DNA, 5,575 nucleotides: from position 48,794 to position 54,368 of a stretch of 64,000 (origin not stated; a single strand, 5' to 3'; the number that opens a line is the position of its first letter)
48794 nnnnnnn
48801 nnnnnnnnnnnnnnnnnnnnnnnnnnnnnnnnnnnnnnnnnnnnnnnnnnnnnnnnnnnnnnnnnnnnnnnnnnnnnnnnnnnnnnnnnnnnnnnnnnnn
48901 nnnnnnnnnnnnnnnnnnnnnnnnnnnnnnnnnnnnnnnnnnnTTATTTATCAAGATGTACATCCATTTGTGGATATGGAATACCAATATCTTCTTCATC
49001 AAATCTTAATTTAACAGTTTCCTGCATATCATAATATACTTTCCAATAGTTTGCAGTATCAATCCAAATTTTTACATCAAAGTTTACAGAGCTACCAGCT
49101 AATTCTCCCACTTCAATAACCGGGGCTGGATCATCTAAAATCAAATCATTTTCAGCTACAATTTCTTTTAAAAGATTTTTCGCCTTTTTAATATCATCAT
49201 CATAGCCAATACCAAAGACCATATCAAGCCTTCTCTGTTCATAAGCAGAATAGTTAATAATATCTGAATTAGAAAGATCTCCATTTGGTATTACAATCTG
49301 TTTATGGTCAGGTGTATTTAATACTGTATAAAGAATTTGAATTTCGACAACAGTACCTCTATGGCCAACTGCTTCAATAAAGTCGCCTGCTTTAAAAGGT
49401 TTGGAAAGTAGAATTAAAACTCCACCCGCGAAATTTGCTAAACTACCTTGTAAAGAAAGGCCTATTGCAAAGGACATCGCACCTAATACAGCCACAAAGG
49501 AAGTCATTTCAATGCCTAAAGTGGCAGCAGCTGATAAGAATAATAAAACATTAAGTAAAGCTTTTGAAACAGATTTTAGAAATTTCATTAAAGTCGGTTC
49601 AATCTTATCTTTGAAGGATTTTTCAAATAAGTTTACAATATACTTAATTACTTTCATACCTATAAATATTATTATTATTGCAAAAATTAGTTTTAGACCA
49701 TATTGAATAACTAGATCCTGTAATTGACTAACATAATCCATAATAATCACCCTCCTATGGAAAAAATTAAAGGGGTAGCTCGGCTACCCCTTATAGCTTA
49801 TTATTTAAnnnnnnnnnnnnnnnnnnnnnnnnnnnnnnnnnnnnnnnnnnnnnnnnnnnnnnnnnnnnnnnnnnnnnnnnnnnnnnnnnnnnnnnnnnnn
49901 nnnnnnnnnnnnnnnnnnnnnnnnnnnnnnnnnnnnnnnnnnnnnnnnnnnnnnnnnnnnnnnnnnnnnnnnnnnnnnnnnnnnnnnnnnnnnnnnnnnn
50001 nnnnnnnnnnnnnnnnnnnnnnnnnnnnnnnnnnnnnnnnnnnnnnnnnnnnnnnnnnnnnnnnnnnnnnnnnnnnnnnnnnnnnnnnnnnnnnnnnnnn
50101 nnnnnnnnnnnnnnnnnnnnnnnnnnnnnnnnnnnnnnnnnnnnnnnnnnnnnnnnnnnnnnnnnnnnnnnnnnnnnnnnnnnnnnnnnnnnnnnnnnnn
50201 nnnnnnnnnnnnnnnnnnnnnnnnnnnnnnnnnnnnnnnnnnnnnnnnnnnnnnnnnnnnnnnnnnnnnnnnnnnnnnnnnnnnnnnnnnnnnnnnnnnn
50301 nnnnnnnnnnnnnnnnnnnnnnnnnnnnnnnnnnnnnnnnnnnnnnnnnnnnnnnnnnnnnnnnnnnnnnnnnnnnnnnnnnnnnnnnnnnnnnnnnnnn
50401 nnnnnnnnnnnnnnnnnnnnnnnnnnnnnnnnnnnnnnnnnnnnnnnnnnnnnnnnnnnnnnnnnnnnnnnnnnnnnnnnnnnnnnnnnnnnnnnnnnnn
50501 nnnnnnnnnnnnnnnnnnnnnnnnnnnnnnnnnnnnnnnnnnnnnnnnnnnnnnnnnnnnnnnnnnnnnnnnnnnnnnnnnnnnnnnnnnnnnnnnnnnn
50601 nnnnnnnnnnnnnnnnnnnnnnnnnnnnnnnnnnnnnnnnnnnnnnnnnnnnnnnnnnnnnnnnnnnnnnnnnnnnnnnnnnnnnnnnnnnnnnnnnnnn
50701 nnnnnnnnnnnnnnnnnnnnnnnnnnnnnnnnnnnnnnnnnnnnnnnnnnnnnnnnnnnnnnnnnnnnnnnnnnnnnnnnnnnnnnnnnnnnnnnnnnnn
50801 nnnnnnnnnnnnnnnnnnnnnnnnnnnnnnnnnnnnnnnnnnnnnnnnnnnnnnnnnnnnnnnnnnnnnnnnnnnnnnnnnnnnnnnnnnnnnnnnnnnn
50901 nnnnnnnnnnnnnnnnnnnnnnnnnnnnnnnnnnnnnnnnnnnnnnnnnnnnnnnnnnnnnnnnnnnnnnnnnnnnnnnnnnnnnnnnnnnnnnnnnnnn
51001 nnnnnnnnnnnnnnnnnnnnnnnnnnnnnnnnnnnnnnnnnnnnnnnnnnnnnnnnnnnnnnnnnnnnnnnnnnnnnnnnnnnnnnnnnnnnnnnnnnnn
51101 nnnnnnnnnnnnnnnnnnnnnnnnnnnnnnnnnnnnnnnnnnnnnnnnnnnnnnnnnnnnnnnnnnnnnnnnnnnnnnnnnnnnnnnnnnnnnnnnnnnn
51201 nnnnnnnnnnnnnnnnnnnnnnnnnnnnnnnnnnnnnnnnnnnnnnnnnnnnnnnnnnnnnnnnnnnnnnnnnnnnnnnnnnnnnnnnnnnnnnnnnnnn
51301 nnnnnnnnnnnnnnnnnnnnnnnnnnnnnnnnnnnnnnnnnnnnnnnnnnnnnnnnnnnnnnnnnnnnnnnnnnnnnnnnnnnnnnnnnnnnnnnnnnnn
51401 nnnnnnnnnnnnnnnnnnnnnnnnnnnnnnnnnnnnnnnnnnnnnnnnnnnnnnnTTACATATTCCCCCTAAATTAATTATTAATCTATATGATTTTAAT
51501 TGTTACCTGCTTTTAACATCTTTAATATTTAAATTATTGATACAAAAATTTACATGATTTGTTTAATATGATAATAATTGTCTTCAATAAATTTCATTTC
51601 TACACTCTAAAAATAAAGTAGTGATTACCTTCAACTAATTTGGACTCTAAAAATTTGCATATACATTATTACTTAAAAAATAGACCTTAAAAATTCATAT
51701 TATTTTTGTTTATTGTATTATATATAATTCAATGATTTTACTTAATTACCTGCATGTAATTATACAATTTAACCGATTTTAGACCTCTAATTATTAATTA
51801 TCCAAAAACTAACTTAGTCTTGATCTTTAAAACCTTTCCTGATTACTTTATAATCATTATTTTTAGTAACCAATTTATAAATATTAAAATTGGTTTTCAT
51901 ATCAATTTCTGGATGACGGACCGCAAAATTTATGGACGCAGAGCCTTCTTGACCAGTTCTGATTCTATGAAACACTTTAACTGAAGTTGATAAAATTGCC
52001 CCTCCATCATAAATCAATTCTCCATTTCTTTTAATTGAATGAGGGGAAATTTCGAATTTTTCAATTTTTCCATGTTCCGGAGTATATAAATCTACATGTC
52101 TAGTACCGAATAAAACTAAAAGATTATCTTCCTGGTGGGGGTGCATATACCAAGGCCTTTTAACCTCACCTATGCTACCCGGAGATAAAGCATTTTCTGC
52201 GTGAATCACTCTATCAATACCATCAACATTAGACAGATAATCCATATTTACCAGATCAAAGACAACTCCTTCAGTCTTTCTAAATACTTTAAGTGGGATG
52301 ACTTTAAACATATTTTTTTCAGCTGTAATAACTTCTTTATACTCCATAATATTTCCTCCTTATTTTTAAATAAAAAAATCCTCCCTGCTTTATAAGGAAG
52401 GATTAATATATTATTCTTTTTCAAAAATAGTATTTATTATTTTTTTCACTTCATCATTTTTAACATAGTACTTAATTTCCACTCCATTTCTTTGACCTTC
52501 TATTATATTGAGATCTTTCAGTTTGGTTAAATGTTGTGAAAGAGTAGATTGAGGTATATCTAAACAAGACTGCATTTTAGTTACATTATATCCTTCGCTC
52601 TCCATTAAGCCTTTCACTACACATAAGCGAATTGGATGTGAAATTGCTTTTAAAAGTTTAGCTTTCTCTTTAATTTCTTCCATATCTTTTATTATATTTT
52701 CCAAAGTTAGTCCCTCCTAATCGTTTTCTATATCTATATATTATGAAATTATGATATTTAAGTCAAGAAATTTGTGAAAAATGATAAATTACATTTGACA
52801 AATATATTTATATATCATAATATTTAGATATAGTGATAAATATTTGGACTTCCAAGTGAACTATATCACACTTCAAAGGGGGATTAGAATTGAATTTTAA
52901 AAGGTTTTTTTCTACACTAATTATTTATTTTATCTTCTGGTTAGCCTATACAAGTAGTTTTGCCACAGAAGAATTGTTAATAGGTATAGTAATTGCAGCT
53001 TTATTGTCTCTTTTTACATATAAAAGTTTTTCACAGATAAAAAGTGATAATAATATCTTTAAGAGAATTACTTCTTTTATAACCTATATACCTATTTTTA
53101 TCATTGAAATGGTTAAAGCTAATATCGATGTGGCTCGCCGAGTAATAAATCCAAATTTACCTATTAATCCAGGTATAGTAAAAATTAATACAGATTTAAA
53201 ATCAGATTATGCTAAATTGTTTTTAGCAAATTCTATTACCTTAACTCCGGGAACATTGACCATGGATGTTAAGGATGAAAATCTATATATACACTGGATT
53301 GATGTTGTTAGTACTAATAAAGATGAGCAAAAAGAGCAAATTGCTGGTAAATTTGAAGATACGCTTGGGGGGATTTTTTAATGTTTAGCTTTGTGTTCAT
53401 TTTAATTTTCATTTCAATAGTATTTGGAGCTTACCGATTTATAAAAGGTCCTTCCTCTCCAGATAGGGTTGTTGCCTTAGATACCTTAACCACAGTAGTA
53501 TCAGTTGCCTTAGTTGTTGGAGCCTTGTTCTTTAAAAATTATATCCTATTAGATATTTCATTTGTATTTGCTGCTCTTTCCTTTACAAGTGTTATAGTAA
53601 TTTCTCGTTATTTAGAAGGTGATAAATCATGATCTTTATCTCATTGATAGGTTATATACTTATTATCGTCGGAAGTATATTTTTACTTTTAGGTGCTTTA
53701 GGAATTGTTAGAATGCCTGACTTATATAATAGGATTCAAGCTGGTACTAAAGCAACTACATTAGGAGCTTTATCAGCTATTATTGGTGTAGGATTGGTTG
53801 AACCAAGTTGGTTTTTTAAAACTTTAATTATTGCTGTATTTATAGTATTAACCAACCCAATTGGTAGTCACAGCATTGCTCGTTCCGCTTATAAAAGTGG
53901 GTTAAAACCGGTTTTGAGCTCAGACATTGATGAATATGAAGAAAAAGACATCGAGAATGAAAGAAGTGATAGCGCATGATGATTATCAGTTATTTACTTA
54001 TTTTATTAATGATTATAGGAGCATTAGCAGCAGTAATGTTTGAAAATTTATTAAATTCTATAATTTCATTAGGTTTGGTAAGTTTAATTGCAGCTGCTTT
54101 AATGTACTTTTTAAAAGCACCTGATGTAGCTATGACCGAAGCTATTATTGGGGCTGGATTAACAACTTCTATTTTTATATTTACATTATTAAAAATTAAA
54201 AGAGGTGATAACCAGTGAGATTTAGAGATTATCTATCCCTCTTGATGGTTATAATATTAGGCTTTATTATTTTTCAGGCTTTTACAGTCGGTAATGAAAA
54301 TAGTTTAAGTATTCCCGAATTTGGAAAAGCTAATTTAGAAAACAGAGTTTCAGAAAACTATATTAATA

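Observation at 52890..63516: Complete 13-gene MBS/Mbx-type respiratory complex in a Firmicute, with both catalytic cysteines retained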

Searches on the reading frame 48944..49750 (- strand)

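Call 27: search_protein_families(library=pfam, proteins=[window:48944-49750:-], max_evalue=0.00001)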
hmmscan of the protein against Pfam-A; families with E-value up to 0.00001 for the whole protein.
window:48944-49750:- (268 aa): 3 families
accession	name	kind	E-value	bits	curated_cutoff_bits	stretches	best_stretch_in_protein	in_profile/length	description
PF00924.24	MS_channel_2nd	-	4.7e-21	75.1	20.2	1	103-168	2-67/68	Mechanosensitive ion channel, beta-domain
PF21082.3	MS_channel_3rd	-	4.6e-13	49.8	21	1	176-257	2-88/88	Mechanosensitive ion channel MscS, C-terminal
PF05552.17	MS_channel_1st_1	-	4.5e-07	30.1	22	1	6-45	2-41/50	Mechanosensitive ion channel, conserved TM helix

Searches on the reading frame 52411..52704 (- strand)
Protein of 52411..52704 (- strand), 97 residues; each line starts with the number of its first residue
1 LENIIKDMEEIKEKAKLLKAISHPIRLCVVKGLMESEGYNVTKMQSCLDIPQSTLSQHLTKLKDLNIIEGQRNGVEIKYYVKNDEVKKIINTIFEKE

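Call 4: search_protein_families(library=pfam, proteins=[window:52411-52704:-])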
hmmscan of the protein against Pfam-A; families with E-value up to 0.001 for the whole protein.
window:52411-52704:- (97 aa): 2 families
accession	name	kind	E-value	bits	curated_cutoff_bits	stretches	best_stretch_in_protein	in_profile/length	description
PF12840.13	HTH_20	-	6.2e-08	32.9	27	1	21-70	1-50/51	Helix-turn-helix domain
PF01022.26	HTH_5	-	6.1e-07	29.6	22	1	24-69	2-46/47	Bacterial regulatory protein, arsR family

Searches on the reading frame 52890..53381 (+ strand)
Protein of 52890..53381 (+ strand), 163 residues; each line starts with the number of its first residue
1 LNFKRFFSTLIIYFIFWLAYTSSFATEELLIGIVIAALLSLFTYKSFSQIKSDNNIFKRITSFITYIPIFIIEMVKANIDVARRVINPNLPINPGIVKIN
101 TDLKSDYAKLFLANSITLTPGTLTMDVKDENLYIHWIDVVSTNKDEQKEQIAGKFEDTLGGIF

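Call 3: search_protein_families(library=pfam, proteins=[window:52890-53381:+])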
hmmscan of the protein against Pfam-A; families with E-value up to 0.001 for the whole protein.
window:52890-53381:+ (163 aa): 1 family
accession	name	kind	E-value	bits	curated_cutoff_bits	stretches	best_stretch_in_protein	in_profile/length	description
PF01899.21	MNHE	-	1.6e-43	148.4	27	1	11-159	2-142/145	Na+/H+ ion antiporter subunit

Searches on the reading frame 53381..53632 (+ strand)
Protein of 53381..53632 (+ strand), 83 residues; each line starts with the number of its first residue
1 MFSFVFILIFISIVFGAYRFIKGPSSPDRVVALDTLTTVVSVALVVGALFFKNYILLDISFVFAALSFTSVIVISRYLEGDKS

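Call 3: search_protein_families(library=pfam, proteins=[window:53381-53632:+])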
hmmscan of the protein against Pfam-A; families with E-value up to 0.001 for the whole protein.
window:53381-53632:+ (83 aa): 1 family
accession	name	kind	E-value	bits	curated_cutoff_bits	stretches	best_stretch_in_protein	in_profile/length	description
PF04066.18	MrpF_PhaF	-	1.2e-14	54.9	23.3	1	27-79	1-53/53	Multiple resistance and pH regulation protein F (MrpF / PhaF)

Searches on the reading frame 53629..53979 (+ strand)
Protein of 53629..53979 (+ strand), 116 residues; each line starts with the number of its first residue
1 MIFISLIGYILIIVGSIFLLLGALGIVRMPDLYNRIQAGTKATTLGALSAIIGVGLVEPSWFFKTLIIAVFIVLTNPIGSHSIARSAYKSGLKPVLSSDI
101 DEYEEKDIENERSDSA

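Call 3: search_protein_families(library=pfam, proteins=[window:53629-53979:+])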
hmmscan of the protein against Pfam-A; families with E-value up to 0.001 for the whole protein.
window:53629-53979:+ (116 aa): 1 family
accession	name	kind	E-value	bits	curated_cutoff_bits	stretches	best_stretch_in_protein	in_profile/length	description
PF03334.19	PhaG_MnhG_YufB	-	6.1e-26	90.9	23.4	1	11-88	1-80/80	Na+/H+ antiporter subunit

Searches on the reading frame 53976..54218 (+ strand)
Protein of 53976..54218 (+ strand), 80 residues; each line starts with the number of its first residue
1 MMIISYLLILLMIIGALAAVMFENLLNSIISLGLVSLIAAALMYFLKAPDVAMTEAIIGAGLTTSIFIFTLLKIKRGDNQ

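Call 3: search_protein_families(library=pfam, proteins=[window:53976-54218:+])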
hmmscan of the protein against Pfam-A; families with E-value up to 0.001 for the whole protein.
window:53976-54218:+ (80 aa): 1 family
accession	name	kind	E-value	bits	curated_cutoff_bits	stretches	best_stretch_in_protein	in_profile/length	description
PF13244.11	MbhD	-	9.4e-20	71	27.2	1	10-76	1-67/67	MBH, subunit D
